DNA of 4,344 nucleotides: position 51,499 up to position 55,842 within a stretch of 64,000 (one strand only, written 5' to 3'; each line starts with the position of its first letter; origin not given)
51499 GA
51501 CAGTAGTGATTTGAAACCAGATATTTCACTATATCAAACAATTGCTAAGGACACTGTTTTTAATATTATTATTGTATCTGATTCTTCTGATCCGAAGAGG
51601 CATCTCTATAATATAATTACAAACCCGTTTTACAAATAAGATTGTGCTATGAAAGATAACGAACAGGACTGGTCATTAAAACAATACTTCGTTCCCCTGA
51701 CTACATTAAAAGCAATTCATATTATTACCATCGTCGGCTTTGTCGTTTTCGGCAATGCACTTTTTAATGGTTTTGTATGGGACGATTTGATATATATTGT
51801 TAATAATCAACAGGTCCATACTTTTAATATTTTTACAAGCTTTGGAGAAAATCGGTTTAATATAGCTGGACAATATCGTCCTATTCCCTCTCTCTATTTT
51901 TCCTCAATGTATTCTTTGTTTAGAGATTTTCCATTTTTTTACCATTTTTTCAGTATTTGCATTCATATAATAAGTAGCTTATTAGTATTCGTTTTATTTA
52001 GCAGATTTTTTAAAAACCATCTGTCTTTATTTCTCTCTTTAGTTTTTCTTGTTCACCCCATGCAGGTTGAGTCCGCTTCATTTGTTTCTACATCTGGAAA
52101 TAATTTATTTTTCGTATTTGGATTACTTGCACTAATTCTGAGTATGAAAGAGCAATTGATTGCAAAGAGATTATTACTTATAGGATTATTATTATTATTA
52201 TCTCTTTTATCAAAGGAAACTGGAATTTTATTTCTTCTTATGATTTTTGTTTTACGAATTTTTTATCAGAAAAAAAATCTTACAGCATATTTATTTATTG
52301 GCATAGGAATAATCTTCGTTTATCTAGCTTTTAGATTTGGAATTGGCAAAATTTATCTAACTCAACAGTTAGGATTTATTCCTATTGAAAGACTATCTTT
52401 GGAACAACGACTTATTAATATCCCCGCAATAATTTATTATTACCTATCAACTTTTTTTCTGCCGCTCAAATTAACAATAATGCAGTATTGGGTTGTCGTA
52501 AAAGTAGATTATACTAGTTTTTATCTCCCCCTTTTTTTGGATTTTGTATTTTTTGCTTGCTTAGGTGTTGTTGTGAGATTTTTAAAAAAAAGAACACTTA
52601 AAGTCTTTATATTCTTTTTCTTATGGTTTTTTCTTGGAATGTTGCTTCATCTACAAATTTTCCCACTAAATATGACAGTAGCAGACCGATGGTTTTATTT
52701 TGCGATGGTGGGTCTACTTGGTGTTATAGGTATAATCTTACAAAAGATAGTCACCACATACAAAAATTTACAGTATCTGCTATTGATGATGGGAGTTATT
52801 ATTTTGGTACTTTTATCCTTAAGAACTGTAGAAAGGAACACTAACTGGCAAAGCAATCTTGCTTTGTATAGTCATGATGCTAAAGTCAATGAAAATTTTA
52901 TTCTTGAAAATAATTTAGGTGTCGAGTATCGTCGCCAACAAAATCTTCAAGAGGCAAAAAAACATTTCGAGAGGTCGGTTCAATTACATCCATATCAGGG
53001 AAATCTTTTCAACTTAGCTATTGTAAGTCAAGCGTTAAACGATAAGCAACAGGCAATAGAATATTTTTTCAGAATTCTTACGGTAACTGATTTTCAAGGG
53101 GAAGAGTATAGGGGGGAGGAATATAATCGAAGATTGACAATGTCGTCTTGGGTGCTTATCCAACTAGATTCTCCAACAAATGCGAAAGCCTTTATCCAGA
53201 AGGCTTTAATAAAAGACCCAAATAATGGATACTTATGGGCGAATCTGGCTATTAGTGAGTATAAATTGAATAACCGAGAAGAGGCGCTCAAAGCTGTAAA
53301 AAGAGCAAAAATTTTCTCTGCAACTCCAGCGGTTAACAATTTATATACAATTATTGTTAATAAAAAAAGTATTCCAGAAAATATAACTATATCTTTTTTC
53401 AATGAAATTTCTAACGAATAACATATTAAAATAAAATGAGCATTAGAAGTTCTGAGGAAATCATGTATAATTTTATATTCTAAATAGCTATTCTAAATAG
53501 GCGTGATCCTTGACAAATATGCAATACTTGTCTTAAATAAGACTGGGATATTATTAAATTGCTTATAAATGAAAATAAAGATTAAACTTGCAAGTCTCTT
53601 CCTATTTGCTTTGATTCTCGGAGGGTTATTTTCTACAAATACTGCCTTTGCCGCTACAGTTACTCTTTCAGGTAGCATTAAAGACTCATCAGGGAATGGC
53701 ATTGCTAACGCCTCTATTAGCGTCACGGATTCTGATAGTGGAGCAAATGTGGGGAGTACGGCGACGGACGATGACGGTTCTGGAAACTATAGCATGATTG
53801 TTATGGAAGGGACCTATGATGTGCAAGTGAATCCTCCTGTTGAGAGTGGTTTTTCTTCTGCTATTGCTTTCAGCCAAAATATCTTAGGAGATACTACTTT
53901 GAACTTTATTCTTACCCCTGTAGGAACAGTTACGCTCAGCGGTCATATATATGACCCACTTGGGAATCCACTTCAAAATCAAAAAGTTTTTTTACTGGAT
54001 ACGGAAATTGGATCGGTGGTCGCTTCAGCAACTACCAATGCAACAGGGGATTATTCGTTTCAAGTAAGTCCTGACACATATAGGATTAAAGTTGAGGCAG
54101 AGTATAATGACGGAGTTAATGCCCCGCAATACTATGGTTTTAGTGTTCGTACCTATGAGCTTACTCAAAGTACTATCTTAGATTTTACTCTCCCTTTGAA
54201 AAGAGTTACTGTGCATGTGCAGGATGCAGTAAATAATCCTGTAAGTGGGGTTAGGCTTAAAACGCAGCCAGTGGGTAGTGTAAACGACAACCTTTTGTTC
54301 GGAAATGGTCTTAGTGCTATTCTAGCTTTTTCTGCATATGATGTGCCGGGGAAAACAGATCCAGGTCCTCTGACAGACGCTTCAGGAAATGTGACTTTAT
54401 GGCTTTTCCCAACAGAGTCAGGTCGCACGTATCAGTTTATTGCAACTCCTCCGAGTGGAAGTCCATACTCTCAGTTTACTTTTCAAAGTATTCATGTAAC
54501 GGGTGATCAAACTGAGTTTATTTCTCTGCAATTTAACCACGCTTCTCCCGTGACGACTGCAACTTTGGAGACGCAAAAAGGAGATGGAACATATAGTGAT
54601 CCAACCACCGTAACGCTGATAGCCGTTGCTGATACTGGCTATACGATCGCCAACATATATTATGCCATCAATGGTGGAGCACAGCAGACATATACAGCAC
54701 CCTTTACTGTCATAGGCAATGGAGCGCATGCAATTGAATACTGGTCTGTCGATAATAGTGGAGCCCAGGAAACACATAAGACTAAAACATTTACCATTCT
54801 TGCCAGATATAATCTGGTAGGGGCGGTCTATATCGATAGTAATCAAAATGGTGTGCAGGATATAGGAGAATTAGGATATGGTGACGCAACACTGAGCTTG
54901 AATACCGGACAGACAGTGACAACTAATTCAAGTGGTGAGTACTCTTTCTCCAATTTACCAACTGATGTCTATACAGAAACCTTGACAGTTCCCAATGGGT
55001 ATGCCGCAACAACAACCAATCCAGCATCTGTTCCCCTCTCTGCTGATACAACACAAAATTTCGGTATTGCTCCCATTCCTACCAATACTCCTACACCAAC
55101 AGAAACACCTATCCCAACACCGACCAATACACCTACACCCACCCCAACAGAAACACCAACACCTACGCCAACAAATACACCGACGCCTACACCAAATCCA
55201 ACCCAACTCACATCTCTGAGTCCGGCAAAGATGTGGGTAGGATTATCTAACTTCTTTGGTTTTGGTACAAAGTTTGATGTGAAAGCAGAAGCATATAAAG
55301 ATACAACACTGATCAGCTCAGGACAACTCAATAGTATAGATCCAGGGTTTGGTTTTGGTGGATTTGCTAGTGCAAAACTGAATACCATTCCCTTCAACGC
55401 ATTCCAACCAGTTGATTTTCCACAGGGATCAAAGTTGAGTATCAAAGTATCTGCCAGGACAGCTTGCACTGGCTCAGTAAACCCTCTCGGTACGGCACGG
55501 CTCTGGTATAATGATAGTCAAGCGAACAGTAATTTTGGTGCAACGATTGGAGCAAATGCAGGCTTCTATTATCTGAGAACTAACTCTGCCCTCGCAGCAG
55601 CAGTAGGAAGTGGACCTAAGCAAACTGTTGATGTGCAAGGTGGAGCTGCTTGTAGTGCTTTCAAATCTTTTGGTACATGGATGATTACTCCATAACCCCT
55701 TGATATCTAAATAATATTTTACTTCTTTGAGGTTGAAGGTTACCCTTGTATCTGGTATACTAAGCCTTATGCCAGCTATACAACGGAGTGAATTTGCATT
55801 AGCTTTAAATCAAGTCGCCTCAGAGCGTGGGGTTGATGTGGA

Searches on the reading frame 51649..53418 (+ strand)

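Call 6: search_protein_families(library=pfam, proteins=[window:51649-53418:+], max_evalue=0.01)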
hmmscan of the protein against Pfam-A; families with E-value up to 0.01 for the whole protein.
window:51649-53418:+ (590 aa): 13 families
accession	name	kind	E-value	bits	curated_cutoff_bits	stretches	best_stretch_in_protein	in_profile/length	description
PF07719.23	TPR_2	-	3.1e-13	49.2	27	1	421-448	5-32/34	Tetratricopeptide repeat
PF00515.34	TPR_1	-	4.1e-13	49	27.8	1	421-448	5-32/34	Tetratricopeptide repeat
PF13181.12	TPR_8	-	2e-08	34.2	25.7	0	421-446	5-30/34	Tetratricopeptide repeat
PF14559.12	TPR_19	-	9.6e-08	32.7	25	1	504-565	2-64/68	Tetratricopeptide repeat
PF13374.12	TPR_10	-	1e-06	29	27.5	1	421-447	6-32/42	Tetratricopeptide repeat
PF13424.12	TPR_12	-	1.8e-06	28.4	30.1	1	419-473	5-68/77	Tetratricopeptide repeat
PF13428.12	TPR_14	-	1.5e-05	25.7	23.5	0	424-451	8-35/44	Tetratricopeptide repeat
PF13174.12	TPR_6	-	0.00021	22.2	26.3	0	427-448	10-31/33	Tetratricopeptide repeat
PF13432.12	TPR_16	-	0.00054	20.8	32.7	0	423-473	3-54/65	Tetratricopeptide repeat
PF23914.1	TPR_CcmH_CycH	-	0.002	18.4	42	0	512-551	106-145/158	Cytochrome c-type biogenesis protein H TPR domain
PF13231.12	PMT_2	-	0.0036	17.9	26.1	1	86-225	12-153/160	Dolichyl-phosphate-mannose-protein mannosyltransferase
PF13431.12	TPR_17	-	0.0048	17.5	24.4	0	516-542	2-28/34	Tetratricopeptide repeat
PF13371.12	TPR_9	-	0.0059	17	35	0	427-478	5-57/73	Tetratricopeptide repeat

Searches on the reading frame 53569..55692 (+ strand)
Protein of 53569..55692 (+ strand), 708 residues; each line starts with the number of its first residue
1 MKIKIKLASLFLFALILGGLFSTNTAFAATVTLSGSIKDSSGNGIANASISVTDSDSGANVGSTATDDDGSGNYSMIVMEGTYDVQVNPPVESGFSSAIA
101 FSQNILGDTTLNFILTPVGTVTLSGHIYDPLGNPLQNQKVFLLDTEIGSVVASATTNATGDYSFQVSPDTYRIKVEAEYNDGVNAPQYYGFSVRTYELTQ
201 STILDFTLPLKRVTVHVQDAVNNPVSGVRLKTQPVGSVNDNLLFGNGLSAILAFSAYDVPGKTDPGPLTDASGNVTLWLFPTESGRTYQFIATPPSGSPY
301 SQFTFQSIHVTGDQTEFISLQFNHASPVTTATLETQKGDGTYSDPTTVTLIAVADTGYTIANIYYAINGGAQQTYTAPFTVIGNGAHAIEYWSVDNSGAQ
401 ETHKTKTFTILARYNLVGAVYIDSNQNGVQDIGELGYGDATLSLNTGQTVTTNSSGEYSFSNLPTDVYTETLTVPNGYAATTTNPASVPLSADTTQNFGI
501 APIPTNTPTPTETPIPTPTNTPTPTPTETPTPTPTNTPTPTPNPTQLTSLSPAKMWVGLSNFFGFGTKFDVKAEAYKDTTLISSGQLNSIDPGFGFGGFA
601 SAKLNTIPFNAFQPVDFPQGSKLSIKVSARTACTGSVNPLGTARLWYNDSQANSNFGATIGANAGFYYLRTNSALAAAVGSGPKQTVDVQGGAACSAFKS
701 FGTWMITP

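Call 6: search_protein_families(library=pfam, proteins=[window:53569-55692:+], max_evalue=0.01)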
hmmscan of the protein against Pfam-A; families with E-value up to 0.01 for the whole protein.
window:53569-55692:+ (708 aa): 8 families
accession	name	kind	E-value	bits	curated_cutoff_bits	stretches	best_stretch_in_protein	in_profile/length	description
PF13620.12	CarboxypepD_reg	-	9.4e-21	74.4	32.3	3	122-178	1-57/82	Carboxypeptidase regulatory-like domain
PF17210.9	SdrD_B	-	2.8e-20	73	29.7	3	419-487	6-79/112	SdrD B-like domain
PF13715.12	CarbopepD_reg_2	-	6.5e-09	36.1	32.2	0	123-176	1-51/88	CarboxypepD_reg-like domain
PF23194.1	NOMO_5th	-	4.1e-08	33.9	27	0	136-183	17-64/89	NOMO fifth transthyretin-like domain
PF17802.7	SpaA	-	6.1e-07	29.9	23.1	0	446-494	32-80/91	Prealbumin-like fold domain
PF02369.22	Big_1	-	7e-07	29.7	34.9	1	120-186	18-87/93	Bacterial Ig-like domain (group 1)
PF08400.16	phage_tail_N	-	4.1e-06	27.3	26.6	0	30-87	2-62/134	Prophage tail fibre N-terminal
PF11974.14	bMG3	-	0.0025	18.2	34.9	0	132-167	25-59/103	Bacterial alpha-2-macroglobulin MG3 domain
